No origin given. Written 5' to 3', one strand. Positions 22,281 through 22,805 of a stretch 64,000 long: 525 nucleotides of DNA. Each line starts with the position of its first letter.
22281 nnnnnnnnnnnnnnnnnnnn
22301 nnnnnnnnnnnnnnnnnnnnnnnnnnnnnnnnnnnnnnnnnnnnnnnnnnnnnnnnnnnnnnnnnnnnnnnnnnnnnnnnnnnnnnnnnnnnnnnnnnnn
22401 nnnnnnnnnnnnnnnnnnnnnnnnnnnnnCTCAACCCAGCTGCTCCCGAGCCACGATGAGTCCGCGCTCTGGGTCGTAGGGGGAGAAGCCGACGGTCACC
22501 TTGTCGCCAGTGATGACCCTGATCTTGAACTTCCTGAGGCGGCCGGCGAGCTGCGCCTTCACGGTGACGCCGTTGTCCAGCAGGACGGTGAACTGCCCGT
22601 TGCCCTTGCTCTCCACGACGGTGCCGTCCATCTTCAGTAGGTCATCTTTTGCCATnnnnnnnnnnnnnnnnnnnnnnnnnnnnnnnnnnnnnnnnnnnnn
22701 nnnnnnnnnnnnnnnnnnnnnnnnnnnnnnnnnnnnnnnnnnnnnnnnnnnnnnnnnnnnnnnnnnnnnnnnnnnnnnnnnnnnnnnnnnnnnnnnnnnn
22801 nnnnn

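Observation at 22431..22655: Phage-encoded translation initiation factor IF-1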

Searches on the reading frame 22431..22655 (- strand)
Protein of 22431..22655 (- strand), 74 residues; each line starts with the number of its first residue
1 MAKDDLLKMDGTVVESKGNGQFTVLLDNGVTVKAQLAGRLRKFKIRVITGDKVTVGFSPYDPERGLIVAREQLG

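Call 4: search_protein_families(library=pfam, proteins=[window:22431-22655:-], max_evalue=0.1)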
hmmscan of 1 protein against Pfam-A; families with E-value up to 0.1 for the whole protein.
window:22431-22655:- (74 aa): 3 families
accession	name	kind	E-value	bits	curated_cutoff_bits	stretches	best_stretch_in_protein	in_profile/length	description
PF01176.25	eIF-1a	-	3.8e-19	68.5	30.2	1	8-70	2-64/64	Translation initiation factor 1A / IF-1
PF16745.11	RsgA_N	-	0.00018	21.6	27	1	11-55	2-44/54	RsgA N-terminal domain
PF02736.25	Myosin_N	-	0.0049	17.1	27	0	10-33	17-39/45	Myosin N-terminal SH3-like domain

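Call 5: search_protein_families(library=ncbifam, proteins=[window:22431-22655:-], max_evalue=0.1)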
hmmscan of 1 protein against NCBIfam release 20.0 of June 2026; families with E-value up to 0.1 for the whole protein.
window:22431-22655:- (74 aa): 4 families
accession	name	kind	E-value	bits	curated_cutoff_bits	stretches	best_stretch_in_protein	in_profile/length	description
TIGR00008.1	infA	equivalog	1.5e-23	82.5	61.15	1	3-70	1-68/69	translation initiation factor IF-1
NF003082.0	PRK04012.1-1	equivalog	0.00065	19.3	108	1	12-70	26-83/110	translation initiation factor aIF-1A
TIGR00523.1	eIF-1A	equivalog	0.026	14.5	102.9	1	11-70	23-81/98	translation initiation factor eIF-1A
NF008932.0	PRK12289.1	equivalog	0.058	12.4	483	1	38-68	50-80/363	small ribosomal subunit biogenesis GTPase RsgA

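Call 6: search_protein_families(library=phrogs, proteins=[window:22431-22655:-], max_evalue=0.1)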
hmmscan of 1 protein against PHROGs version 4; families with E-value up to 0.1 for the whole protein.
window:22431-22655:- (74 aa): 2 families
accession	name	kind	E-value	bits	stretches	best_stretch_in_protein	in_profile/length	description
phrog_30201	-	unknown function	5.3e-21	75.3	1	1-72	1-72/88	-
phrog_16724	-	unknown function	0.095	14.1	1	13-61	18-65/100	-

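Call 7: search_solved_structures(query=window:22431-22655:-, show_alignments=3)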
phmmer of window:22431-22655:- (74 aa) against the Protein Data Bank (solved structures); distinct sequences matched with E-value up to 0.001: 12.
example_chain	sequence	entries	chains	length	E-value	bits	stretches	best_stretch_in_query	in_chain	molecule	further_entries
9fco_I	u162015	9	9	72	2.2e-17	65.3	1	1-71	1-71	Translation initiation factor IF-1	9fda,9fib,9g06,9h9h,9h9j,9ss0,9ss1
4ql5_A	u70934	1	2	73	8.1e-17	63.5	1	1-70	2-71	Translation initiation factor IF-1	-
1ah9_A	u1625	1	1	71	1e-16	63.2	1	2-71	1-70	INITIATION FACTOR 1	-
2n78_A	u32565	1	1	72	1.1e-15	60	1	1-70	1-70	Translation initiation factor IF-1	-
2n3s_A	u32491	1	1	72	1.4e-15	59.6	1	1-70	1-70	Translation initiation factor IF-1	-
2n8n_A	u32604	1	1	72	3.7e-15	58.3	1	1-70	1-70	Translation initiation factor IF-1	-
6c00_A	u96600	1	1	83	1.9e-14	56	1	1-73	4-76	Translation initiation factor IF-1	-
5lmn_W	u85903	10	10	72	1.1e-13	53.7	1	4-70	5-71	Translation initiation factor IF-1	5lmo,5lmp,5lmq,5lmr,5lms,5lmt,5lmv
1hr0_W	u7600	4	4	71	1.6e-13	53.1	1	4-70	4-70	TRANSLATION INITIATION FACTOR | translation Initiation Factor 1 | Translation initiation factor IF-1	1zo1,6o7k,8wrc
3i4o_A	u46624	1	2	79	2.2e-12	49.5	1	3-70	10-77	Translation initiation factor IF-1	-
9dcn_A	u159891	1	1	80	3.1e-12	49.1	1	1-70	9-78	Translation initiation factor IF-1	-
2nch_A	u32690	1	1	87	6.9e-07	32.1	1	5-70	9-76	Translation initiation factor IF-1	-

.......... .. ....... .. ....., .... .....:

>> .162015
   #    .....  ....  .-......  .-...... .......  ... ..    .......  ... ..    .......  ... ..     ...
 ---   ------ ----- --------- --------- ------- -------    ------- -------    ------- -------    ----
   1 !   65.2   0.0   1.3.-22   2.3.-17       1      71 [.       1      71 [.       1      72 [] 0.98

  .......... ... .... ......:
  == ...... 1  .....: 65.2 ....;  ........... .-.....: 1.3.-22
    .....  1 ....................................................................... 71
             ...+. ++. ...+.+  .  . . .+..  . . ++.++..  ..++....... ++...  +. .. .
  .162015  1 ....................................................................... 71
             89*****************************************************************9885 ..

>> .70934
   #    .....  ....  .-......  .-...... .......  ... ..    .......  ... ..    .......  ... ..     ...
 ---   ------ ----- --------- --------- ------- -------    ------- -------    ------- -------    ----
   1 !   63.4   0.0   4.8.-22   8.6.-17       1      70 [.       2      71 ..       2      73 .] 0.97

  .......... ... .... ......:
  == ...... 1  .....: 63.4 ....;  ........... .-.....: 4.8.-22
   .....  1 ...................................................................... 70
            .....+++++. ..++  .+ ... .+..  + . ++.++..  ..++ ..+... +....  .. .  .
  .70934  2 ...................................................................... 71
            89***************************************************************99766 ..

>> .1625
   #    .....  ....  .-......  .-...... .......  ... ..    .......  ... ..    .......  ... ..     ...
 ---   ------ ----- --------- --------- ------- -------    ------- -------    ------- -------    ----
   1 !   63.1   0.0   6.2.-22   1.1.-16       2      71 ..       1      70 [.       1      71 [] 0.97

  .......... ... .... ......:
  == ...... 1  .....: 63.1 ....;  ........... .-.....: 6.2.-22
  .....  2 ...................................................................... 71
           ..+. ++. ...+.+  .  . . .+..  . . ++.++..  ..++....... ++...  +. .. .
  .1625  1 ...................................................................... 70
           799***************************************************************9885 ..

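Call 10: search_dna_similar(query=window:22431-22655:-, collection=phages, mode=protein, max_rows=40, max_evalue=0.001)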
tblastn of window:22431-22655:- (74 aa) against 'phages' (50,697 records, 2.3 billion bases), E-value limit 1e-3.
Records with a match: 35; places in all: 35; records where one place covers at least 80% of the query: 35.
Best place of each record, by identity: <60% 35.
By first word of the organism name: Prevotella 15; Bacteroides 6; Bacteriophage 4; Listeria 3; uncultured 2; Acinetobacter 2; Enterococcus 1; Staphylococcus 1; Sinorhizobium 1.
By host as written in the record: Prevotella sp. 15; - 8; Listeria monocytogenes 3; Enterococcus faecalis 1; Bacteroides thetaiotaomicron VPI-5494 1; Bacteroides thetaiotaomicron VPI-5485 1; Bacteroides thetaiotaomicron VPI-5490 1; Staphylococcus aureus 1; and 4 more.
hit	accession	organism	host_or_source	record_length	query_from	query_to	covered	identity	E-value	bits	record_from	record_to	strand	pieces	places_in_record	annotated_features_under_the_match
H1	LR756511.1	uncultured phage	metagenomic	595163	1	70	95%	52.9%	2e-13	68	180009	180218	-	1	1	record has no annotation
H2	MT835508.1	Bacteriophage sp.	human fecal samples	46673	1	72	97%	47.2%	1e-13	69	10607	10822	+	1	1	record has no annotation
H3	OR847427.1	Listeria phage LM 4-11-1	Listeria monocytogenes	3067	1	70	95%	48.6%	2e-14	71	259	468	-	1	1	record has no annotation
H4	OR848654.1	Listeria phage LM 4-14-1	Listeria monocytogenes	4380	1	70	95%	48.6%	2e-14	71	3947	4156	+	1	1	record has no annotation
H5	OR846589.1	Enterococcus phage Efs 1-1-1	Enterococcus faecalis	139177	1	70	95%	48.6%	2e-14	71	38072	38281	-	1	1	record has no annotation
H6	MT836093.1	Bacteriophage sp.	human fecal samples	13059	3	72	95%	47.1%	1e-14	72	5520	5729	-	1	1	record has no annotation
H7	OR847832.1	Listeria phage LM 4-11-1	Listeria monocytogenes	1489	1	70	95%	47.1%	3e-13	68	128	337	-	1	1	record has no annotation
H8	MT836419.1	Bacteriophage sp.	human fecal samples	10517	1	72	97%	45.8%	5e-13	67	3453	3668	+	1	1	record has no annotation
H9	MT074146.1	Bacteroides phage SJC03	Bacteroides thetaiotaomicron VPI-5494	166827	3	70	92%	47.1%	6e-11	61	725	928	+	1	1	hypothetical protein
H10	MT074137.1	Bacteroides phage DAC16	Bacteroides thetaiotaomicron VPI-5485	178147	3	70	92%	47.1%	1e-10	61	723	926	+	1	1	hypothetical protein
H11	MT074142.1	Bacteroides phage DAC23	Bacteroides thetaiotaomicron VPI-5490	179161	3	70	92%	47.1%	1e-10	61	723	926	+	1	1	hypothetical protein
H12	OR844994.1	Staphylococcus phage SA 1306 Kay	Staphylococcus aureus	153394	1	70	95%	45.7%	2e-13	68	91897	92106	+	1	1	record has no annotation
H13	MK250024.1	Prevotella phage Lak-B5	Prevotella sp.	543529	1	70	95%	45.7%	1e-10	60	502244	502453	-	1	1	record has no annotation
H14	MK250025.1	Prevotella phage Lak-B6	Prevotella sp.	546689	1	70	95%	45.7%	1e-10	60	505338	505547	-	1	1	record has no annotation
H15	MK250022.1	Prevotella phage Lak-B3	Prevotella sp.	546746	1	70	95%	45.7%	1e-10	60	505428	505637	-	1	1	record has no annotation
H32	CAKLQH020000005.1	Acinetobacter phage MD-2021a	not known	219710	3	72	95%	41.4%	2e-10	60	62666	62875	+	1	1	infA: translation initiation factor IF-1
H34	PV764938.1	Sinorhizobium phage Phosso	Sinohrizobium meliloti NRRL L-50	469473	1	70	95%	40.0%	1e-9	57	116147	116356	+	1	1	translation initiation factor IF-1 | hypothetical protein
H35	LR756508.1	uncultured phage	metagenomic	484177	5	70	89%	39.4%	7e-8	52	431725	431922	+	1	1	record has no annotation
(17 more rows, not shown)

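Call 14: find_homologous_proteins(query=window:22431-22655:-, max_evalue=0.00001)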
Query window:22431-22655:- (74 aa): 1105 proteins with E <= 0.00001 among 1110 candidates; the best 120 are listed.
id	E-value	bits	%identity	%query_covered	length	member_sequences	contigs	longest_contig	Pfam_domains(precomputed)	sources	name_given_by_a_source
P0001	1.2e-37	144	95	100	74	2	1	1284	PF01176.26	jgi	jgi:translation initiation factor IF-1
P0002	6.1e-23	97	49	95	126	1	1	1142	PF16745.12,PF01176.26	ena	-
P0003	3.3e-21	92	61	97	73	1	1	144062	PF01176.26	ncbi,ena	-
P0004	6.0e-20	88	56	99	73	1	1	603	PF01176.26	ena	-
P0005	6.9e-20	88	56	99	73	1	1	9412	PF01176.26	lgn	-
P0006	1.9e-19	86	57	97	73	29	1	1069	PF01176.26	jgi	jgi:translation initiation factor IF-1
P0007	2.1e-19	86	57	97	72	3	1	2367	PF16745.12,PF01176.26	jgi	jgi:translation initiation factor IF-1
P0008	2.3e-19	86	56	99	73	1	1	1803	PF16745.12,PF01176.26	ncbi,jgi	jgi:translation initiation factor IF-1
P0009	2.9e-19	86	57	97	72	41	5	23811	PF16745.12,PF01176.26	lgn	-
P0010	7.9e-19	84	54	97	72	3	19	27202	PF16745.12,PF01176.26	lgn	-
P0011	1.1e-18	84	56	97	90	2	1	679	PF01176.26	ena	-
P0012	4.3e-18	82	53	97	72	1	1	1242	PF16745.12,PF01176.26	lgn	-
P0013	4.3e-18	82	54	97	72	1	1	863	PF16745.12,PF01176.26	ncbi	-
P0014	1.4e-17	80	54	97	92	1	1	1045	PF16745.12,PF01176.26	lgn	-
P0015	6.1e-17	78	50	97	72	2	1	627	PF16745.12,PF01176.26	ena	-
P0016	1.3e-14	71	56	95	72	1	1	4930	PF01176.26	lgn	-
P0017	5.9e-14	69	54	95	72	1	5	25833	PF01176.26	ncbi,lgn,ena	-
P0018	6.0e-14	69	56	95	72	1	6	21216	PF01176.26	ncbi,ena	-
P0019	6.1e-14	69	56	95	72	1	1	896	PF01176.26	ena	-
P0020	6.9e-14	69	51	97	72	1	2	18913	PF01176.26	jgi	jgi:translation initiation factor IF-1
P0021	8.6e-14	68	53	97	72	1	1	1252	PF01176.26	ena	-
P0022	1.0e-13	68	51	97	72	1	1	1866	PF01176.26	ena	-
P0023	1.2e-13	68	54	95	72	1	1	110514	PF01176.26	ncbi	-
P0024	1.2e-13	68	50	97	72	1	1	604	PF01176.26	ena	-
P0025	1.5e-13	68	51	97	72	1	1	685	PF01176.26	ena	-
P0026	1.6e-13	67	54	95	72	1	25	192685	PF01176.26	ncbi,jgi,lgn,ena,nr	ncbi:MAG: translation initiation factor IF-1 [Clostridia bacterium]|nr:translation initiation factor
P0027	1.7e-13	67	54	95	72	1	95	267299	PF01176.26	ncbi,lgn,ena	-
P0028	1.7e-13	67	51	95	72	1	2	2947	PF01176.26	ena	-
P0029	1.8e-13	67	53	97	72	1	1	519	PF01176.26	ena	-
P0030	1.9e-13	67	50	97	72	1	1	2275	PF01176.26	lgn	-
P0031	2.0e-13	67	53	97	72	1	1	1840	PF01176.26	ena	-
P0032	2.1e-13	67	50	97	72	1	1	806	PF01176.26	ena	-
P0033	2.1e-13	67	53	95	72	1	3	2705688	PF01176.26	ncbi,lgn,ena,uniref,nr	ncbi:translation initiation factor IF-1 [Salimicrobium sp. PL1-032A]|uniref:Translation initiation f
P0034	2.3e-13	67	53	95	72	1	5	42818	PF01176.26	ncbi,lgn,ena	-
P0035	2.3e-13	67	51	97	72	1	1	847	PF01176.26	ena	-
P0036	2.3e-13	67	53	97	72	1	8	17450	PF01176.26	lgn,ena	-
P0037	2.3e-13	67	54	95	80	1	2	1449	PF01176.26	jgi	jgi:translation initiation factor IF-1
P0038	2.3e-13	67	54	95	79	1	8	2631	PF01176.26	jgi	jgi:translation initiation factor IF-1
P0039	2.4e-13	67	51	95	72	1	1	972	PF01176.26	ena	-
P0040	2.8e-13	67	51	97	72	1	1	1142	PF01176.26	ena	-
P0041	2.8e-13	67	53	97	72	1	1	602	PF01176.26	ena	-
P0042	2.8e-13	67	53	97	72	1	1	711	PF01176.26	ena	-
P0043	2.8e-13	67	51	97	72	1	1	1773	PF01176.26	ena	-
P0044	2.8e-13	67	50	97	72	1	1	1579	PF01176.26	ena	-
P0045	2.9e-13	67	51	97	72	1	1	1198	PF01176.26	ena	-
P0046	3.1e-13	66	53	95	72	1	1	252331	PF01176.26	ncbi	-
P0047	3.2e-13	66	53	95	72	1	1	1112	PF01176.26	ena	-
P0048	3.2e-13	66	50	97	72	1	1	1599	PF01176.26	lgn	-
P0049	3.6e-13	66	51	97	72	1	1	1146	PF01176.26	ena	-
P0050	3.9e-13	66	51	97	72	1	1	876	PF01176.26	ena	-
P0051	4.0e-13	66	51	97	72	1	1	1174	PF01176.26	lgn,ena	-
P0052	4.0e-13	66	53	97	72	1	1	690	PF01176.26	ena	-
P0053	4.0e-13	66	51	97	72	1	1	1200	PF01176.26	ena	-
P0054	4.0e-13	66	51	97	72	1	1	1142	PF01176.26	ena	-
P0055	4.0e-13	66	51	97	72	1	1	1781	PF01176.26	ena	-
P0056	4.1e-13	66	50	97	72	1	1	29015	PF01176.26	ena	-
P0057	4.3e-13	66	51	97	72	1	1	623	PF01176.26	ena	-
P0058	4.4e-13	66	51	97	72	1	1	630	PF01176.26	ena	-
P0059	4.5e-13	66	53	97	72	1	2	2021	PF01176.26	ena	-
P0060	4.5e-13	66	50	97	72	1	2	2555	PF01176.26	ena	-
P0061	4.5e-13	66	50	97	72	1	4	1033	PF01176.26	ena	-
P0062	4.6e-13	66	51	97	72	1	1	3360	PF01176.26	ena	-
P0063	5.0e-13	66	51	97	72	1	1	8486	PF01176.26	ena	-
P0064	5.4e-13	66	51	97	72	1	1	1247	PF01176.26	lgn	-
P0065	5.5e-13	66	51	97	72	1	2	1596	PF01176.26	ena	-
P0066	5.5e-13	66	51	97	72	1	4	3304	PF01176.26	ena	-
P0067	5.5e-13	66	51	97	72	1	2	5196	PF01176.26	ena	-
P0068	5.6e-13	66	51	97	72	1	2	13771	PF01176.26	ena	-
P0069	5.6e-13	66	51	97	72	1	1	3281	PF01176.26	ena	-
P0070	5.6e-13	66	51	97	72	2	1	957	PF01176.26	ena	-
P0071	5.6e-13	66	51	97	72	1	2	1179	PF01176.26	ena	-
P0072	5.6e-13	66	51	97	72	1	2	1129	PF01176.26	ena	-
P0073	5.6e-13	66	51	97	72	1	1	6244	PF01176.26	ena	-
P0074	5.6e-13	66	51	97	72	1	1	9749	PF01176.26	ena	-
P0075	5.7e-13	66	51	97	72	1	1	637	PF01176.26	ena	-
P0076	5.7e-13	66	51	97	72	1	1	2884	PF01176.26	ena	-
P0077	5.7e-13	66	51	97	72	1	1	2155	PF01176.26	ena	-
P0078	5.7e-13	66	51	97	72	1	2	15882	PF01176.26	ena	-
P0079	5.7e-13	66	53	97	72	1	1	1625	PF01176.26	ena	-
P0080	5.9e-13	66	50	97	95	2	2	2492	PF01176.26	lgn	-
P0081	6.1e-13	66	54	97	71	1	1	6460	PF01176.26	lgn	-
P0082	6.1e-13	66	51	97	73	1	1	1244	PF01176.26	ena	-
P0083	6.3e-13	66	54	95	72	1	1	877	PF01176.26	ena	-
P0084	6.7e-13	65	53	95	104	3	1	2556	PF01176.26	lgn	-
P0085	6.7e-13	65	51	97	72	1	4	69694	PF01176.26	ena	-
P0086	6.7e-13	65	51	97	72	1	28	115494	PF01176.26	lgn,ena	-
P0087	7.0e-13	65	51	97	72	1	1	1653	PF01176.26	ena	-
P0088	7.1e-13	65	51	97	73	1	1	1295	PF01176.26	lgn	-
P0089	7.2e-13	65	51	97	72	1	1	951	PF01176.26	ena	-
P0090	7.3e-13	65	51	97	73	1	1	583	PF01176.26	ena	-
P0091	7.3e-13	65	51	97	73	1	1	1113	PF01176.26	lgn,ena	-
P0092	7.6e-13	65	51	97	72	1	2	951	PF01176.26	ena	-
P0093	7.7e-13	65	51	97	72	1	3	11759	PF01176.26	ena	-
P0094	7.7e-13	65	50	97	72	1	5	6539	PF01176.26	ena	-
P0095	7.7e-13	65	50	97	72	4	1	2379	PF01176.26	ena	-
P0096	7.7e-13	65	50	97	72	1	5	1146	PF01176.26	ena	-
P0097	7.7e-13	65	51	97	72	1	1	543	PF01176.26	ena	-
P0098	7.7e-13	65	51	97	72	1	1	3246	PF01176.26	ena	-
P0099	7.7e-13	65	51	97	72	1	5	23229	PF01176.26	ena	-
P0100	7.7e-13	65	51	97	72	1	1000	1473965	PF01176.26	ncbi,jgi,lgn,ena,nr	ncbi:MAG: translation initiation factor IF-1 [Christensenellaceae bacterium]|jgi:translation initiat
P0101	7.7e-13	65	51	97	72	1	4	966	PF01176.26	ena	-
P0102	7.8e-13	65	51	97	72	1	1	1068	PF01176.26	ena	-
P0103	7.8e-13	65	51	97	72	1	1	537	PF01176.26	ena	-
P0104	7.8e-13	65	51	97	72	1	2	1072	PF01176.26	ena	-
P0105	7.8e-13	65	53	97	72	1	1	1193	PF01176.26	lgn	-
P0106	7.8e-13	65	51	97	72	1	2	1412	PF01176.26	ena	-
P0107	7.9e-13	65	53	95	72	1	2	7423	PF01176.26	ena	-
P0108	8.0e-13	65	53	95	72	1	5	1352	PF01176.26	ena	-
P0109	8.1e-13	65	51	95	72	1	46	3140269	PF01176.26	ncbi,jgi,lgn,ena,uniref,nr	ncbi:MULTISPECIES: translation initiation factor IF-1 [Bacillaceae]|jgi:translation initiation facto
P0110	8.5e-13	65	53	95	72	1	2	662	PF01176.26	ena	-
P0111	8.7e-13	65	51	95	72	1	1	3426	PF01176.26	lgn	-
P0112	8.7e-13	65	51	95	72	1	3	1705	PF01176.26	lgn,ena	-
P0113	8.7e-13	65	51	97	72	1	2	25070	PF01176.26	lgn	-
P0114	8.7e-13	65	53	95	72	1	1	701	PF01176.26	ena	-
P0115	8.8e-13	65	50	97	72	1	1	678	PF01176.26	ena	-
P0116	8.9e-13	65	51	97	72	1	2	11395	PF01176.26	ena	-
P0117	8.9e-13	65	51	97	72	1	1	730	PF01176.26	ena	-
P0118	8.9e-13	65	51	95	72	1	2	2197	PF01176.26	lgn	-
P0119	9.0e-13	65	51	95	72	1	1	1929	PF01176.26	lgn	-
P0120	9.1e-13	65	51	97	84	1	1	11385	PF01176.26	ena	-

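Call 16: find_encoding_contigs(protein=P0003, flank=10000, max_places=3)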
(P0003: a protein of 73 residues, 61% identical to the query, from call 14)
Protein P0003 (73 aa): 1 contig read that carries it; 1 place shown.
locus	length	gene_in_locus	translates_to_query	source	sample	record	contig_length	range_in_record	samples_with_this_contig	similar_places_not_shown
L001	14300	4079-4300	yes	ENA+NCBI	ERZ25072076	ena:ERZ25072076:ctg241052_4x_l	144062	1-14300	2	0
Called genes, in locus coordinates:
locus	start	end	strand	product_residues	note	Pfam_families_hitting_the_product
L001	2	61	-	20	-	?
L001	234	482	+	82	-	-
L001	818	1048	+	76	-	PF12728:HTH_17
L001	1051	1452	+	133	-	-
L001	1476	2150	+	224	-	PF00589:Phage_integrase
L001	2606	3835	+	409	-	PF26745:SPM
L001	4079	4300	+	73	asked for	PF01176:eIF-1a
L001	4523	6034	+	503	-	PF01464:SLT (weak)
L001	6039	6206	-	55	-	-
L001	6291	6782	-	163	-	PF02201:SWIB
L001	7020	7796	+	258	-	-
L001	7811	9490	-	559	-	PF00005:ABC_tran, PF02463:SMC_N (faint), PF13304:AAA_21 (faint), PF12848:ABC_tran_Xtn, PF00005:ABC_tran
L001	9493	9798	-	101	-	PF01722:BolA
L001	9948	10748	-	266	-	PF01925:TauE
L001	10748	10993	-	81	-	-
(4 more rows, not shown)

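Call 17: find_encoding_contigs(protein=P0009, flank=8000, max_places=3)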
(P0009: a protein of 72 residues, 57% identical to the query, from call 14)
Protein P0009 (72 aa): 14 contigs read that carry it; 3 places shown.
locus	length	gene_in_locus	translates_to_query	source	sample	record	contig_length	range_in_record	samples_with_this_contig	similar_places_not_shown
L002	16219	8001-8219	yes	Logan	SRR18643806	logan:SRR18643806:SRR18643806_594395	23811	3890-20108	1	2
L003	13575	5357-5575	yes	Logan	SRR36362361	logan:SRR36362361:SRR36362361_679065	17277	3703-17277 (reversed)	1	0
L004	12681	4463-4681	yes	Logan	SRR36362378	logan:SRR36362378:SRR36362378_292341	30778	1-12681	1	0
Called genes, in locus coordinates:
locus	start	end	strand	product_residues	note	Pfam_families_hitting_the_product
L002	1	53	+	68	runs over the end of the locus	PF00467:KOW (weak)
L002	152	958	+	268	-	PF00795:CN_hydrolase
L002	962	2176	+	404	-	PF22020:RlmL_1st, PF02926:THUMP, PF01170:UPF0020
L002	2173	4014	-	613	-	-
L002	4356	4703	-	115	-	-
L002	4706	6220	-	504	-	PF00133:tRNA-synt_1, PF01406:tRNA-synt_1e (weak), PF09334:tRNA-synt_1g, PF00133:tRNA-synt_1 (weak), PF19303:Anticodon_3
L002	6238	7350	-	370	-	PF21711:DCTN5 (faint), PF00132:Hexapep, PF25084:LbH_EIF2B, PF25087:GMPPB_C, PF14602:Hexapep_2 (faint), PF00132:Hexapep (weak)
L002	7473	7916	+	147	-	-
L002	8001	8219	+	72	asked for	PF01176:eIF-1a, PF16745:RsgA_N (weak)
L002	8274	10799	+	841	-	PF22706:Tex_central_region, PF12836:HHH_3, PF00575:S1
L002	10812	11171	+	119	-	-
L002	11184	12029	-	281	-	PF07963:N_methyl (weak)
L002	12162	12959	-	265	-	PF05116:S6PP (faint), PF08282:Hydrolase_3 (weak)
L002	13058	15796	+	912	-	PF01751:Toprim, PF01131:Topoisom_bac, PF13368:Toprim_C_rpt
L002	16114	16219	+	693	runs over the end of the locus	PF17804:TSP_NTD, PF00595:PDZ, PF03572:Peptidase_S41, PF11818:DUF3340 (weak)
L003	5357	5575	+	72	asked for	PF01176:eIF-1a, PF16745:RsgA_N (weak)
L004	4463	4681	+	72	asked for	PF01176:eIF-1a, PF16745:RsgA_N (weak)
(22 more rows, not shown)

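Call 18: find_related_loci(query=window:22431-22655:-, collection=viral_contigs, flank=10000)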
Query window:22431-22655:- (74 aa) in viral_contigs; peptide patterns used: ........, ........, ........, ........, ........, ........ (x = any residue, [..] = any of these).
19 stretches matched a pattern, but none encodes a relative of the query by tblastn (E <= 1e-3).
